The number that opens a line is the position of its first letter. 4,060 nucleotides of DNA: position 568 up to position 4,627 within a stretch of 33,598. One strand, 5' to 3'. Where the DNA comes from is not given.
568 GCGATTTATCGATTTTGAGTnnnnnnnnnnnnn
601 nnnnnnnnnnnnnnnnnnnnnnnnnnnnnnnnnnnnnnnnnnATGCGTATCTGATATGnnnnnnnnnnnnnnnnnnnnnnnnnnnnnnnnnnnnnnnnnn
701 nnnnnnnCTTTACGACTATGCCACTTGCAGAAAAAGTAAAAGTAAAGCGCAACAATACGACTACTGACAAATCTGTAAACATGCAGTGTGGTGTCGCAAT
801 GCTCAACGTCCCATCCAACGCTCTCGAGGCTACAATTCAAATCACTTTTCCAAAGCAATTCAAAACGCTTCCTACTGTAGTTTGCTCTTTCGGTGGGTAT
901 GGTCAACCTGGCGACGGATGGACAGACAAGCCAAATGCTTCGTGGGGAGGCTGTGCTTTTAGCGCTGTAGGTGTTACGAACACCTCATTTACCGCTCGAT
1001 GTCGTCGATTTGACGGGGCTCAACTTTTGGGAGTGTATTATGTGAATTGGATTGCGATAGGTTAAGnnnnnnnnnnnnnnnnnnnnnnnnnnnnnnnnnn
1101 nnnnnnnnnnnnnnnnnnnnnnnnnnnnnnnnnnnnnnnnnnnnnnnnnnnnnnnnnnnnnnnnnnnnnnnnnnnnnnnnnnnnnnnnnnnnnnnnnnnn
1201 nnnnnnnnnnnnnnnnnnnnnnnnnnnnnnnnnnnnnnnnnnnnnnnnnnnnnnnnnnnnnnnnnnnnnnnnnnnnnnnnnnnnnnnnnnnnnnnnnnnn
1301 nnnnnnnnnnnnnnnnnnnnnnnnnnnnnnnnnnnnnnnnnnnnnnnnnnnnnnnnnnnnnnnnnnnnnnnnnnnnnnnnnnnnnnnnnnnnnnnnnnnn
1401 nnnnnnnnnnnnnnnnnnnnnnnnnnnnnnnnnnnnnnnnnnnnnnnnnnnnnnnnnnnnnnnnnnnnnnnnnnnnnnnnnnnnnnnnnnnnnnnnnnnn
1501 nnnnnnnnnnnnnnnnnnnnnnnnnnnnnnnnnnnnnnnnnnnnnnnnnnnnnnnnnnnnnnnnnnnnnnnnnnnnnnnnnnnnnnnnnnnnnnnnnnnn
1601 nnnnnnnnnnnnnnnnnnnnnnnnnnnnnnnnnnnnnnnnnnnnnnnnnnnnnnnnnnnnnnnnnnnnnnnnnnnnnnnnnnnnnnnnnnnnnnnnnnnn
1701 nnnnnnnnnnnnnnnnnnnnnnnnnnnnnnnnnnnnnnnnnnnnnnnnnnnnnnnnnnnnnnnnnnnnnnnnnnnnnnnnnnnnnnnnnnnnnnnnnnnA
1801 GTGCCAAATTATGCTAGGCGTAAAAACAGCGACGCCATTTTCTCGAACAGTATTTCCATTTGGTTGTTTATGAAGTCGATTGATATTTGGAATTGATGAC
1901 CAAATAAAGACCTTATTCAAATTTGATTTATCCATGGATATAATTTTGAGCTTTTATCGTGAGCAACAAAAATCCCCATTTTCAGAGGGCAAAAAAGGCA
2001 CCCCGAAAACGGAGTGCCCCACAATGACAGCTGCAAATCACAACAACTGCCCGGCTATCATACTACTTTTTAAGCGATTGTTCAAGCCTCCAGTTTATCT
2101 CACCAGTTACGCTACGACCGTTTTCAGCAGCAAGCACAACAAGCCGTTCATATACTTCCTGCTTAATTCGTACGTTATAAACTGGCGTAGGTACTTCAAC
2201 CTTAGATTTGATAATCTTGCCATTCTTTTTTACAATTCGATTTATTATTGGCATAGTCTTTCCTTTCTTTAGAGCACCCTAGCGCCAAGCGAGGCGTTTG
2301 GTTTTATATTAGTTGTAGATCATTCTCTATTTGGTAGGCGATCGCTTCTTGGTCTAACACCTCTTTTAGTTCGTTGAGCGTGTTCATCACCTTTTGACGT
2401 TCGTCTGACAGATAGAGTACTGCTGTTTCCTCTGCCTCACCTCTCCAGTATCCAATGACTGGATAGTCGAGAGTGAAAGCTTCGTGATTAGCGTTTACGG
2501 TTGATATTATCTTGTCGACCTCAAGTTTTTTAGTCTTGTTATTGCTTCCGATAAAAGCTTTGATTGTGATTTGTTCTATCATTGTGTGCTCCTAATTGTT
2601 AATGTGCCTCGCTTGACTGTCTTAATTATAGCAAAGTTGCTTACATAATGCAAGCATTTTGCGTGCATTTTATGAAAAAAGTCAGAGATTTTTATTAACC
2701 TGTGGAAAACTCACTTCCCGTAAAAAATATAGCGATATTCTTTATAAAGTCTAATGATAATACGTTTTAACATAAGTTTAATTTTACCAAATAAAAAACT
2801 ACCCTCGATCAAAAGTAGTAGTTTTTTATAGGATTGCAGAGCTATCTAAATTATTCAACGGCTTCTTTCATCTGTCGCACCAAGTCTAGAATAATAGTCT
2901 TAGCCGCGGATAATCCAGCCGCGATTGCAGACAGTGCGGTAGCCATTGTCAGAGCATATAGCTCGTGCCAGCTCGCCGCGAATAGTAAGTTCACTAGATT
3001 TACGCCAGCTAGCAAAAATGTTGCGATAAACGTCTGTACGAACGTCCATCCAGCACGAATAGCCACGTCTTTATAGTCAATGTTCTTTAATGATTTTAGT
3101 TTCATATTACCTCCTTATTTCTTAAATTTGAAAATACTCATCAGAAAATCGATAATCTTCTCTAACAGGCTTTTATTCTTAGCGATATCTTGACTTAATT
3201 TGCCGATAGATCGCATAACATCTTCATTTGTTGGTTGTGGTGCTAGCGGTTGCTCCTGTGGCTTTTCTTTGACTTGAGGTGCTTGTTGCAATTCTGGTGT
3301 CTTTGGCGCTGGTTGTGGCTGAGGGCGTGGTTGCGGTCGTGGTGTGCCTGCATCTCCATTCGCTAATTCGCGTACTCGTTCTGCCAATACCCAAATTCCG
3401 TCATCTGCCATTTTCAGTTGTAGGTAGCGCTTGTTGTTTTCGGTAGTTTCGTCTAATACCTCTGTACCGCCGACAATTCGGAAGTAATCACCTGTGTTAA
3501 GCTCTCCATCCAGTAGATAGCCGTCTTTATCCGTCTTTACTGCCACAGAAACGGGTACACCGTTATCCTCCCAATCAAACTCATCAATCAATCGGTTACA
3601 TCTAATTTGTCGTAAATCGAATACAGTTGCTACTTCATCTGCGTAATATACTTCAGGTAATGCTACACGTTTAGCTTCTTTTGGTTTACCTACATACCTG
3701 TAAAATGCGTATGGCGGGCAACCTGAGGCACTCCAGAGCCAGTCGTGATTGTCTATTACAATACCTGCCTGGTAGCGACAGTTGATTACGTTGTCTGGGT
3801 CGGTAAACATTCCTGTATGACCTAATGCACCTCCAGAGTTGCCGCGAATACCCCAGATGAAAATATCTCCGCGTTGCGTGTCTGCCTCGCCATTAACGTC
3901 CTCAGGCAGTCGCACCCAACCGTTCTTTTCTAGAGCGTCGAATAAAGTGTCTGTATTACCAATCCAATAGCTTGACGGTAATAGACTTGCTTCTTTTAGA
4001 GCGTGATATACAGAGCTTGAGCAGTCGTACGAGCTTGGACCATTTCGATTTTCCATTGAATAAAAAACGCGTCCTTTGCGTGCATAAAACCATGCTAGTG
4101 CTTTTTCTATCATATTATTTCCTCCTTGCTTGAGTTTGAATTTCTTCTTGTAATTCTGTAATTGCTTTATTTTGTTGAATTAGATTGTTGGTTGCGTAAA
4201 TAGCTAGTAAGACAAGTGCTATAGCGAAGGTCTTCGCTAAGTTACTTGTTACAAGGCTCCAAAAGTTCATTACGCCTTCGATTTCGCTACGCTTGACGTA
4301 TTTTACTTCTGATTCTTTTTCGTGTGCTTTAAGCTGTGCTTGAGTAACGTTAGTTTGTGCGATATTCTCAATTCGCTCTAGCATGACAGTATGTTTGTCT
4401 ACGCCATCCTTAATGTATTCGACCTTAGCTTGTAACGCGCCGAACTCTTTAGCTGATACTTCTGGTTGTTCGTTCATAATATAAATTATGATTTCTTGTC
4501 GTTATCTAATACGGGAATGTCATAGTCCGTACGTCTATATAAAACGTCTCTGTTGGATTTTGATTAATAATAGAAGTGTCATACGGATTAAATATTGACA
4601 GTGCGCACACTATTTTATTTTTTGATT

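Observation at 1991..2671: Stand-alone promoter-to-terminator cassette after the lysis genes: acidic 92-aa unknown plus Arc/RHH protein (acr-aca-like or toxin-antitoxin-like)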

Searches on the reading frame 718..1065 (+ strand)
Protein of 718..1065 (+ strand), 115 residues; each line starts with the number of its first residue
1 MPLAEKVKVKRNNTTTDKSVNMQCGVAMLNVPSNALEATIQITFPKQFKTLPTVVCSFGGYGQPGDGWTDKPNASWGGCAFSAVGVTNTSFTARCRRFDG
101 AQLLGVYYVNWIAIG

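Call 3: search_protein_families(library=pfam, proteins=[window:718-1065:+], max_evalue=1)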
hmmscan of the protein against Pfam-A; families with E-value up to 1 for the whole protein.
window:718-1065:+ (115 aa): 2 families
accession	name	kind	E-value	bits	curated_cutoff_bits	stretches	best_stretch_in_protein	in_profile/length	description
PF09458.16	H_lectin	-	1.1e-07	32.3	24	1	40-114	2-67/67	H-type lectin domain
PF21882.2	Gp53-like_C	-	0.00079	20.4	24.9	1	22-115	8-83/84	Putative tail fiber protein gp53-like, C-terminal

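Call 4: search_protein_families(library=phrogs, proteins=[window:718-1065:+], max_evalue=0.1)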
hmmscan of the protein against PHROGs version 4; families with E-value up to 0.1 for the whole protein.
window:718-1065:+ (115 aa): 4 families
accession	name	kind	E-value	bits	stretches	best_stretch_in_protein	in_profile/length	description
phrog_1396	-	tail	0.00073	19.8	1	19-115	260-340/504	tail fiber protein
phrog_21558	-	unknown function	0.00095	20.2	1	16-113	83-167/170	-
phrog_14469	-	tail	0.034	14.3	1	15-89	210-282/296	tail fiber protein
phrog_28666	-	unknown function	0.067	14.7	0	72-96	38-59/62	-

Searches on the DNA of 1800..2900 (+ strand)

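Call 5: search_dna_similar(query=window:1900-2800:+, collection=phages, mode=distant, max_rows=30)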
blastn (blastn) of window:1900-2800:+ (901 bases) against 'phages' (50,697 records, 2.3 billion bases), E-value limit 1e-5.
No match.

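Call 102: search_rna_families(source=window, start=1800, end=2900, threshold=evalue, max_evalue=1)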
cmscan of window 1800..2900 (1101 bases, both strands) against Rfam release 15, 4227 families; matches with E-value up to 1: 1.
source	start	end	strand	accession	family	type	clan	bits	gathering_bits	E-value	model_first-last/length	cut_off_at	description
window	1991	2026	-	RF02398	sau-6072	Gene; sRNA;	-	19.9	50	0.37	1-53/53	no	Staphylococcus sRNA sau-6072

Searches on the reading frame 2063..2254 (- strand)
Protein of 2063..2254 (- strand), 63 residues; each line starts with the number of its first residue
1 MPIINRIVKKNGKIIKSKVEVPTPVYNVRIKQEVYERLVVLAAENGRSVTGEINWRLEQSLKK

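Call 3: search_protein_families(library=pfam, proteins=[window:2063-2254:-], max_evalue=1)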
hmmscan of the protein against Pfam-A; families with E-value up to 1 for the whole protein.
window:2063-2254:- (63 aa): 6 families
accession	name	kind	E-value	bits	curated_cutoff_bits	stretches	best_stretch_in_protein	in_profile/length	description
PF03869.20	Arc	-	9.9e-09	35.4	20.4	1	24-63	5-44/50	Arc-like DNA binding domain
PF22513.2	FitA-like_RHH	-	0.0022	18.3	27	1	32-59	10-37/39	Antitoxin FitA-like, ribbon-helix-helix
PF05509.17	TraY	-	0.0027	18.2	21.3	1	28-62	3-37/49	TraY domain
PF07878.17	RHH_5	-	0.0087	16.2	26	1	33-51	11-29/43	CopG-like RHH_1 or ribbon-helix-helix domain, RHH_5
PF05534.18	HicB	-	0.14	12.6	21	1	27-49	21-43/51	HicB family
PF23807.1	RHH_10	-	0.23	12.2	27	1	17-51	17-51/84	Ribbon-helix-helix protein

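Call 4: search_protein_families(library=phrogs, proteins=[window:2063-2254:-], max_evalue=0.1)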
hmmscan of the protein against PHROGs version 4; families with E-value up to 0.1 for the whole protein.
window:2063-2254:- (63 aa): 8 families
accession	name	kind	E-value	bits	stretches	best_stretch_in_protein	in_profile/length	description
phrog_795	-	other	1.5e-07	32.7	1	12-63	6-57/116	partition protein ATPase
phrog_228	-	transcription regulation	4.2e-05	24.4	1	22-63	9-50/251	Arc-like repressor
phrog_3178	-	transcription regulation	0.0004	21.7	1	24-63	10-49/125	Arc-like DNA binding domain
phrog_2685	-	other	0.00089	20.6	1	24-62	19-57/161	partition protein ATPase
phrog_582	-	transcription regulation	0.001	20.4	1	9-62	43-96/105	Arc-like repressor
phrog_1388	-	unknown function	0.0029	18.8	1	24-61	6-43/143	-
phrog_7906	-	transcription regulation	0.011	17.4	1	25-62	11-48/111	Arc-like transcriptional regulator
phrog_1287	-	unknown function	0.091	14.2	0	26-62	12-48/115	-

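Call 6: search_protein_families(library=padloc, proteins=[window:2063-2254:-], max_evalue=1)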
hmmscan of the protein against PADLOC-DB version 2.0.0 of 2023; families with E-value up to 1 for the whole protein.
window:2063-2254:- (63 aa): 0 families

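Call 7: search_protein_families(library=ncbifam, proteins=[window:2063-2254:-], max_evalue=1)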
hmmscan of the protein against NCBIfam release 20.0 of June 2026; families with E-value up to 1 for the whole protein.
window:2063-2254:- (63 aa): 3 families
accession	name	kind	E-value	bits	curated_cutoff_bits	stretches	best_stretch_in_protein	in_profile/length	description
NF052309.1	conj_TF_TprA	exception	0.0028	18.1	150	1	26-60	8-42/81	ICE element conjugation transcription factor TprA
NF048017.1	antitoxin_RelB_like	equivalog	0.04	14.1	50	1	29-54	1-26/70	type II toxin-antitoxin system RelB family antitoxin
NF041451.1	DDP1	equivalog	0.043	13.9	150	1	20-62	50-92/169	DNA distortion polypeptide 1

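Call 84: search_solved_structures(query=window:2063-2254:-, max_evalue=1, show_alignments=2)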
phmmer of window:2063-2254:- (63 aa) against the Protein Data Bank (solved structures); distinct sequences matched with E-value up to 1: 14.
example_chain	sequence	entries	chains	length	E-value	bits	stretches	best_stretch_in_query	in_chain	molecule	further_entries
1u9p_A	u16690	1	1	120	5.4e-07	32.6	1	24-63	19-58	pArc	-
1arq_A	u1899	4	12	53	0.00094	22.4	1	23-63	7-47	ARC REPRESSOR | PROTEIN (GENE-REGULATING PROTEIN ARC) | PROTEIN (ARC REPRESSOR)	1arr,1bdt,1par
9pio_G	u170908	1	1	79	0.0013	22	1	19-63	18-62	Arc family DNA-binding protein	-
1baz_A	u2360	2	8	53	0.0033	20.7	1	23-63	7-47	ARC REPRESSOR | PROTEIN (ARC FV10 REPRESSOR)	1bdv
1myk_A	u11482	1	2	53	0.0072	19.7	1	26-63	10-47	ARC REPRESSOR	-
1qtg_A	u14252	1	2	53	0.044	17.2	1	24-63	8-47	Transcriptional repressor arc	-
1nla_A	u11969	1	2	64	0.076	16.5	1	24-63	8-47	Transcriptional repressor arc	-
1mnt_A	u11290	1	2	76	0.11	16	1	24-61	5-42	MNT REPRESSOR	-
7nhn_k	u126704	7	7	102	0.45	14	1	16-61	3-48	30S ribosomal protein S10 | Small ribosomal subunit protein uS10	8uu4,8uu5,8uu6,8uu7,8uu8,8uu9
3j9w_AJ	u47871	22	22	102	0.54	13.8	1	16-60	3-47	30S ribosomal protein uS10 | 30S ribosomal protein S10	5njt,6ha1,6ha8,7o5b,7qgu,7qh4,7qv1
1b28_A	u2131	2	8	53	0.58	13.7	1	23-63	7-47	PROTEIN (REGULATORY PROTEIN ARC) | ARC REPRESSOR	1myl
3qoq_A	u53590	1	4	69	0.7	13.4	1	26-61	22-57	Alginate and motility regulator Z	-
2pbf_A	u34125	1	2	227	0.74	13.4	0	3-19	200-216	Protein-L-isoaspartate O-methyltransferase beta-aspartate methyltransferase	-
8ux4_w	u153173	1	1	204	0.8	13.3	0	8-47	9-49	MRPL38 isoform 1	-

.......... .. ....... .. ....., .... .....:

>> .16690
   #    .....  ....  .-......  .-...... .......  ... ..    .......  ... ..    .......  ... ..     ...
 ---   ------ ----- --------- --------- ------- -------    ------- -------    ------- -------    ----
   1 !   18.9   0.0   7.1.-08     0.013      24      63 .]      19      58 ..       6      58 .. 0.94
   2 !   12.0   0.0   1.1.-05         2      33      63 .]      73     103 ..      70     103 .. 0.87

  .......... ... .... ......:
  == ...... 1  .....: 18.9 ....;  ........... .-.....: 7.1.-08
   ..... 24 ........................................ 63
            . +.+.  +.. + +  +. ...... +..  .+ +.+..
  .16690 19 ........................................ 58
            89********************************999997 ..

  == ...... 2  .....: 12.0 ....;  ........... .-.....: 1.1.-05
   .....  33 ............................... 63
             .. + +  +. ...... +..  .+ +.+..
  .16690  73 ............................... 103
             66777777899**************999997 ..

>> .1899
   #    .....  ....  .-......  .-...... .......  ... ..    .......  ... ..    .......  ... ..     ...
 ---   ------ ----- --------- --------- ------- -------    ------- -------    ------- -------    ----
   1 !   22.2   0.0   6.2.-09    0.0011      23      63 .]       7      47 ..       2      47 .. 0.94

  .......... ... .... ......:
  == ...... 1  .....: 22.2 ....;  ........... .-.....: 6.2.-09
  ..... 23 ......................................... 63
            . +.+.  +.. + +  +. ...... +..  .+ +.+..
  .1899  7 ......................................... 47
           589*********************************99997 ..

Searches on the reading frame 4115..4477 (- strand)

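Call 3: search_protein_families(library=pfam, proteins=[window:4115-4477:-], max_evalue=1)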
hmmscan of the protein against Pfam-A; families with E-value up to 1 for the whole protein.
window:4115-4477:- (120 aa): 2 families
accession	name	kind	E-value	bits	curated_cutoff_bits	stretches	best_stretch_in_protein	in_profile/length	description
PF03252.18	Herpes_UL21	-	0.024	13.8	25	1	46-115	244-314/524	Herpesvirus UL21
PF06103.16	DUF948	-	0.077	13.6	37.2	1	84-114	6-36/89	Bacterial protein of unknown function (DUF948)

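Call 4: search_protein_families(library=phrogs, proteins=[window:4115-4477:-], max_evalue=0.1)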
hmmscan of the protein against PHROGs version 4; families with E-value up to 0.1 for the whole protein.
window:4115-4477:- (120 aa): 2 families
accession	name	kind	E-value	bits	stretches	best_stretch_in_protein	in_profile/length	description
phrog_28122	-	unknown function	0.034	15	1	18-94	11-91/198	-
phrog_1919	-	unknown function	0.068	14.3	1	46-104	47-105/105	-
